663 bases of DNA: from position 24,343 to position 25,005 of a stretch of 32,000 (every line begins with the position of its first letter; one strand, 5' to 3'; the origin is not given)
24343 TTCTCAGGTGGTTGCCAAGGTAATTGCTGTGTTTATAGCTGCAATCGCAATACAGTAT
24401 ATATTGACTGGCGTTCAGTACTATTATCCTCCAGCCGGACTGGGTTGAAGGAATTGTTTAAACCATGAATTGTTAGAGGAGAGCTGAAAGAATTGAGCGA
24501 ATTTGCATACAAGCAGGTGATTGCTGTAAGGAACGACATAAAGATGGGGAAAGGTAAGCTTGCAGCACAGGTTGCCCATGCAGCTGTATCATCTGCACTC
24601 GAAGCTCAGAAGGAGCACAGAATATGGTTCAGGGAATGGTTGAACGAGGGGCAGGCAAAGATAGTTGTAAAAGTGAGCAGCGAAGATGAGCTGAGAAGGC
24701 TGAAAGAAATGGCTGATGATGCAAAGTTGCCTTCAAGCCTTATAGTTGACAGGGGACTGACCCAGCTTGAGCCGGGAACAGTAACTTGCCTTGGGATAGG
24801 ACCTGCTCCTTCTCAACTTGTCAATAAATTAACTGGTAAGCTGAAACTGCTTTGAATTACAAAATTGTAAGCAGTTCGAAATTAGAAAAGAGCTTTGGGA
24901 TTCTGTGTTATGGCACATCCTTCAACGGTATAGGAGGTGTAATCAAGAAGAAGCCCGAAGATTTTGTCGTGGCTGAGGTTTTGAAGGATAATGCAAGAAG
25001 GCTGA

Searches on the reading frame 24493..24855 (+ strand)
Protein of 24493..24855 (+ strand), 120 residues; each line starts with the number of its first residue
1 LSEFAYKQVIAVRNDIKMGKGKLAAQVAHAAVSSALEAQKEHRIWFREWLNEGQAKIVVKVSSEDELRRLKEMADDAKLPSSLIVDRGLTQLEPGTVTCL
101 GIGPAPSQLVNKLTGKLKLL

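Call 74: search_protein_families(library=pfam, proteins=[window:24493-24855:+], max_evalue=0.00001)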
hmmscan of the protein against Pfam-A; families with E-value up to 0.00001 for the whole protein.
window:24493-24855:+ (120 aa): 1 family
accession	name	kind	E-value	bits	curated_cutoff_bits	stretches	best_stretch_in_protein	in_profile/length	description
PF01981.21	PTH2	-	1.4e-44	151.4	23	1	6-120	1-115/115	Peptidyl-tRNA hydrolase PTH2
